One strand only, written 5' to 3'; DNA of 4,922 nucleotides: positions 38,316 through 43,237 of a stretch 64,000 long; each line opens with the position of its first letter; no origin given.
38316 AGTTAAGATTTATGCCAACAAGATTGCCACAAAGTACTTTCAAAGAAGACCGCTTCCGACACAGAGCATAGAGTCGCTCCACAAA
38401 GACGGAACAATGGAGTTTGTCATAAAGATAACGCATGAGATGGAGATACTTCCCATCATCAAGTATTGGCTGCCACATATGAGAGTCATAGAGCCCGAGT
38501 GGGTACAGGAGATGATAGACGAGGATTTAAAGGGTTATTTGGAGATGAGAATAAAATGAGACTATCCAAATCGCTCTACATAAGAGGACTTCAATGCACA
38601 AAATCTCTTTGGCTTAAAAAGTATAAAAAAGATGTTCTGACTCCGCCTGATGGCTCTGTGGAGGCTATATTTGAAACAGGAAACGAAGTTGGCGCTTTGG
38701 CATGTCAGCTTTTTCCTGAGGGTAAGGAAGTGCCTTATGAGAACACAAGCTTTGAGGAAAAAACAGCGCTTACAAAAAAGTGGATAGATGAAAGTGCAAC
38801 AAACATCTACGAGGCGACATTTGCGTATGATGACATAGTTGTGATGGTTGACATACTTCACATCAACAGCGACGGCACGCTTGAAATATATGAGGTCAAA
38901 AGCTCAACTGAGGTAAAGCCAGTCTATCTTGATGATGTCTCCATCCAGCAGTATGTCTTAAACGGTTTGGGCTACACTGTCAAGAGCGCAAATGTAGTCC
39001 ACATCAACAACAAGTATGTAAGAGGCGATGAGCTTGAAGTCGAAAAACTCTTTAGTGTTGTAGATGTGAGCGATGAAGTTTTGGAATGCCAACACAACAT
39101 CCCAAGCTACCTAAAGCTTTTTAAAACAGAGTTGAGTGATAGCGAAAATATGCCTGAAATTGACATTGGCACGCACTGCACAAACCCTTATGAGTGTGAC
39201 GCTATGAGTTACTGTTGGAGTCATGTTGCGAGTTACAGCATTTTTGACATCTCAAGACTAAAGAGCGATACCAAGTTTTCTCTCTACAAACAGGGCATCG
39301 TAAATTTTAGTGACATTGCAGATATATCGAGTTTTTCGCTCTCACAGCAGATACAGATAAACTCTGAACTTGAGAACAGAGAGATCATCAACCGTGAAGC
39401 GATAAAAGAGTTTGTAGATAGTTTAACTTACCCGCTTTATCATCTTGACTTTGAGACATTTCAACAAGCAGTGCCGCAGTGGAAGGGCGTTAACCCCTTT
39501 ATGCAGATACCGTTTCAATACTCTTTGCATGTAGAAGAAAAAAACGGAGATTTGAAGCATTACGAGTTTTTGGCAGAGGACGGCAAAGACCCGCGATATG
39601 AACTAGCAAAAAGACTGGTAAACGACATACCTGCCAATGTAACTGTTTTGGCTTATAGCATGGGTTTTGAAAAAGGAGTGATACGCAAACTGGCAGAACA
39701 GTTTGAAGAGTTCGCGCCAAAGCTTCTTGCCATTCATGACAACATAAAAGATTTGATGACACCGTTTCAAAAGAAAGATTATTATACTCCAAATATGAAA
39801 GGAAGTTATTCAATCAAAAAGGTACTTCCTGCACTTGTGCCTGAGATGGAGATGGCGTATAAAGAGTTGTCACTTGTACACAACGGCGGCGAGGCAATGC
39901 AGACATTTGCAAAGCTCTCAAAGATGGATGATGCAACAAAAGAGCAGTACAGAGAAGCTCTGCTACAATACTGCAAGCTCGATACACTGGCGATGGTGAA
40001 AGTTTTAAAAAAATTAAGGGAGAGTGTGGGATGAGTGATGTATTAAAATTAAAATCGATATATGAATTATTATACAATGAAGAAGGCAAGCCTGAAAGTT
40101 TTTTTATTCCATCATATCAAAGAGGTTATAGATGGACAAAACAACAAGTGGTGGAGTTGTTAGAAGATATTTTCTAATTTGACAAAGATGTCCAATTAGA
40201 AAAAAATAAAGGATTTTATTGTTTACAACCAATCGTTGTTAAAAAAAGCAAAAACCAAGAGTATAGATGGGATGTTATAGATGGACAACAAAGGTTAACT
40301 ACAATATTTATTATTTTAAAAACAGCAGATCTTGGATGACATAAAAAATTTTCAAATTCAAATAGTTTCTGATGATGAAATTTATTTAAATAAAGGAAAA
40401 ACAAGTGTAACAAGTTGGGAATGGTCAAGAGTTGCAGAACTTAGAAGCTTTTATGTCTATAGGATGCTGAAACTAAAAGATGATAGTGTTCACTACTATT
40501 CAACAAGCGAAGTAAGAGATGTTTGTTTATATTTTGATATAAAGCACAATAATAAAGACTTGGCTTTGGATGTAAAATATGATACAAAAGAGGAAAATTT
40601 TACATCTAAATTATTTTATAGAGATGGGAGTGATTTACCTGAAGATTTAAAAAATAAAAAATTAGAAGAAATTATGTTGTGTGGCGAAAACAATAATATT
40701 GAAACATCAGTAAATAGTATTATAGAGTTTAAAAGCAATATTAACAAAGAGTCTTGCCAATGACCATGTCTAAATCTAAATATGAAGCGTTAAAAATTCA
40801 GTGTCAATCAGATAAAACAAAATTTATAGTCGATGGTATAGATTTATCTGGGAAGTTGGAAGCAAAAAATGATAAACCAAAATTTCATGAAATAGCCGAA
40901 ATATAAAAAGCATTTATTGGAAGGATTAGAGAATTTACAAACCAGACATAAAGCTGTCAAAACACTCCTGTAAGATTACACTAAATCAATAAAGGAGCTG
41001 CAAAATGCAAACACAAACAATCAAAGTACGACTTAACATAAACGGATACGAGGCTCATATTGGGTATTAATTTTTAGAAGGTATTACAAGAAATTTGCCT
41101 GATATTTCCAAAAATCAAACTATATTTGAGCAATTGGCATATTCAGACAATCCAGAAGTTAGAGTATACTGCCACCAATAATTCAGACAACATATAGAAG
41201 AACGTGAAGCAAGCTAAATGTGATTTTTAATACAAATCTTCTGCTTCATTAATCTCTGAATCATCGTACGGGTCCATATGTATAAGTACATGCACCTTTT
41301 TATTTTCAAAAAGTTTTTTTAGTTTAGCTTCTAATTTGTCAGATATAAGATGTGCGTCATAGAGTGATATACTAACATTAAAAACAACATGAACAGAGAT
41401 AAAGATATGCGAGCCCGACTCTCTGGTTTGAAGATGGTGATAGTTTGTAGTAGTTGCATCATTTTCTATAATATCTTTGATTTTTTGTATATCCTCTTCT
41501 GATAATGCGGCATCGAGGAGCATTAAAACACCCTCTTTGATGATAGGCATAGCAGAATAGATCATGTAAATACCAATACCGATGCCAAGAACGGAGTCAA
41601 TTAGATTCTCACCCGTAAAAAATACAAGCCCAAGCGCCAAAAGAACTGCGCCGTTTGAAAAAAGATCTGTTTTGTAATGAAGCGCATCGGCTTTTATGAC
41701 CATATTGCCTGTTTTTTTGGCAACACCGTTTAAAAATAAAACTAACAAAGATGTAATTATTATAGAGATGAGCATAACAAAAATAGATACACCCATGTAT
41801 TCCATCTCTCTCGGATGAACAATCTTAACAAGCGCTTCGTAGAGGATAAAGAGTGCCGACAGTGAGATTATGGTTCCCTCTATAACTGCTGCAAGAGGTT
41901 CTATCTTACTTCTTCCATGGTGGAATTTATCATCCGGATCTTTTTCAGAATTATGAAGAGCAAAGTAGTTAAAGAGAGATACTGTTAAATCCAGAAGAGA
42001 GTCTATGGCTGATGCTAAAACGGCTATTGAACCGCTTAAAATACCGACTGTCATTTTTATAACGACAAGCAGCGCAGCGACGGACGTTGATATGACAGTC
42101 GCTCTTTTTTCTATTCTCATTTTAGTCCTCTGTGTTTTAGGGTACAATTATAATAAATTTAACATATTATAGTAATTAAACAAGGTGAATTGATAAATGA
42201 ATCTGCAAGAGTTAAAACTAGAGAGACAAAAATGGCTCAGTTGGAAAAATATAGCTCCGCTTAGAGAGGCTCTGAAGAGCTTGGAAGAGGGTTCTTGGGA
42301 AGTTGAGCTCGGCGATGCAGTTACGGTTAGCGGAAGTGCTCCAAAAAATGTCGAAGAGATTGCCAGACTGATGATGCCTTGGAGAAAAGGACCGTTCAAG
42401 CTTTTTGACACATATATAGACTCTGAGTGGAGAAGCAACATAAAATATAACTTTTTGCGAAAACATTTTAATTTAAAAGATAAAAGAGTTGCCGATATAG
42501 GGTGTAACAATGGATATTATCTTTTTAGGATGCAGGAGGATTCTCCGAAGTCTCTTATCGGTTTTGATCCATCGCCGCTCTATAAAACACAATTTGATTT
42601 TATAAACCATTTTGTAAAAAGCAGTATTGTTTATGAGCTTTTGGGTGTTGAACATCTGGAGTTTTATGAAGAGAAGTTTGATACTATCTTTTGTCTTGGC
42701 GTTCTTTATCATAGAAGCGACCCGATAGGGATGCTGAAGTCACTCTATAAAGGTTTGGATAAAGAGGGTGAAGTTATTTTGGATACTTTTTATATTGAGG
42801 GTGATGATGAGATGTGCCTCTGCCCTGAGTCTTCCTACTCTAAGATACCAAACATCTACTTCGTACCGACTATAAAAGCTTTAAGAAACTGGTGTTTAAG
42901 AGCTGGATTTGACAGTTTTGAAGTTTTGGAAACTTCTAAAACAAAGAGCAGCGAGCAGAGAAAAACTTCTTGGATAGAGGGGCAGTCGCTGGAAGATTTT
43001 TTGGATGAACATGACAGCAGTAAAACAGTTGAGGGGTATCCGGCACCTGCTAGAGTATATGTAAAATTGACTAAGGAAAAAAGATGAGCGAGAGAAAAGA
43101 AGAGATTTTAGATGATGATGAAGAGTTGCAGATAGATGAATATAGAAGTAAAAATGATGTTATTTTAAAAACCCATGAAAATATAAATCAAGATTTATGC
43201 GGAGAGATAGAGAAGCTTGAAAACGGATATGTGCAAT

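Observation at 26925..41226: A 14 kb accessory island built from seven cassettes, each opened by the same 18-nt box + exact 12-nt spacer + -10-like hexamer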

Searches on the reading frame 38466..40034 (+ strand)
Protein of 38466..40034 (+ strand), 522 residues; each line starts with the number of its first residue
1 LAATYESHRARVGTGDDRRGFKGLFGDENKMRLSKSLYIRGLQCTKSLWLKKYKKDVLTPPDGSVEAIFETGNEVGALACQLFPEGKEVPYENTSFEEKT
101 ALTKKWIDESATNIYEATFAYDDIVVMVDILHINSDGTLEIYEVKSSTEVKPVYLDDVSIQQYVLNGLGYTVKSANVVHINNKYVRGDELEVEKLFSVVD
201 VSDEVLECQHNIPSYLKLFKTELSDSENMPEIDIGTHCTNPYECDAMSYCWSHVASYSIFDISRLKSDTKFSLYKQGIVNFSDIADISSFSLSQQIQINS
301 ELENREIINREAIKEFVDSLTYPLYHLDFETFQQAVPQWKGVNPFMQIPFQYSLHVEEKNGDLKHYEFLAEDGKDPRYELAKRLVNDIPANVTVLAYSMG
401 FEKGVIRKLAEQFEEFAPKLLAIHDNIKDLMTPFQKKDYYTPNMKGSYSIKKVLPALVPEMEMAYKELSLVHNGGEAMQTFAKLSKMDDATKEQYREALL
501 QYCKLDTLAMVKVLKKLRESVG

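Call 6: search_protein_families(library=pfam, proteins=[window:38466-40034:+], max_evalue=0.01)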
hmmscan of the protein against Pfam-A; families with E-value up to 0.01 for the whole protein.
window:38466-40034:+ (522 aa): 1 family
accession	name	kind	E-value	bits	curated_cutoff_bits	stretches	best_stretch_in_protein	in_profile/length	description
PF11074.14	DUF2779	-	1.1e-46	158.7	23.3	1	325-449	1-126/126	Domain of unknown function(DUF2779)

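Call 80: search_protein_families(library=padloc, proteins=[window:38562-40031:+], max_evalue=0.001)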
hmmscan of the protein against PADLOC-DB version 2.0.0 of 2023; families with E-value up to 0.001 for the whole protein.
window:38562-40031:+ (490 aa): 0 families

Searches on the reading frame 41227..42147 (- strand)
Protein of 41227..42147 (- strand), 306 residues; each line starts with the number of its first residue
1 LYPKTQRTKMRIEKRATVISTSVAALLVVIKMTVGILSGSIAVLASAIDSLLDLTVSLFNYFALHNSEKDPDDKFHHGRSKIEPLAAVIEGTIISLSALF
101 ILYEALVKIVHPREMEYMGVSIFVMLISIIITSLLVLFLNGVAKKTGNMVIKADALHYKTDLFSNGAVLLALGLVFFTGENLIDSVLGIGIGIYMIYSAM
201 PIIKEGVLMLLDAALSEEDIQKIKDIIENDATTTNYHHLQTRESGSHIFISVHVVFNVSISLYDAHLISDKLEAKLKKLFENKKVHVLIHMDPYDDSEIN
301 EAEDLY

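Call 6: search_protein_families(library=pfam, proteins=[window:41227-42147:-], max_evalue=0.01)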
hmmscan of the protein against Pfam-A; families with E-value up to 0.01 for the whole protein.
window:41227-42147:- (306 aa): 3 families
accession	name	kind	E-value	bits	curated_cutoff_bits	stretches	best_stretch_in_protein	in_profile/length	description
PF01545.26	Cation_efflux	-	1.2e-43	149.6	26.6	1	18-211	2-198/198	Cation efflux family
PF16916.11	ZT_dimer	-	5.2e-21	74.9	26.7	1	215-294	1-78/78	Dimerisation domain of Zinc Transporter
PF05313.17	Pox_P21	-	0.0053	16.8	27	1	88-137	90-139/189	Poxvirus P21 membrane protein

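Call 8: find_encoding_contigs(protein=window:41227-42147:-, flank=10000, max_places=10)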
Protein window:41227-42147:- (306 aa): no gene with exactly this product is on record in the collection.

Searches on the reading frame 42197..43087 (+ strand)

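Call 6: search_protein_families(library=pfam, proteins=[window:42197-43087:+], max_evalue=0.01)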
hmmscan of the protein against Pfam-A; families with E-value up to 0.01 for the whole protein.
window:42197-43087:+ (296 aa): 7 families
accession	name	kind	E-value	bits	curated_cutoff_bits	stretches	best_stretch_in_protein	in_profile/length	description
PF08003.17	Methyltransf_9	-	7.5e-85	285.1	23.8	1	34-290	48-312/315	Protein of unknown function (DUF1698)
PF13489.12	Methyltransf_23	-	1.6e-13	51.1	27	1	72-239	3-160/164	Methyltransferase domain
PF13847.12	Methyltransf_31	-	6.2e-09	36.1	27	1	94-201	3-115/145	Methyltransferase domain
PF08241.18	Methyltransf_11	-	2.8e-08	34.7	21.2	1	100-194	2-94/95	Methyltransferase domain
PF13649.12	Methyltransf_25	-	2.6e-07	31.7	27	1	98-191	1-97/97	Methyltransferase domain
PF08242.18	Methyltransf_12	-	3e-07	31.5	30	1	100-191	2-96/98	Methyltransferase domain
PF05219.18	DREV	-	0.004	16.8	26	1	92-195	92-186/265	DREV methyltransferase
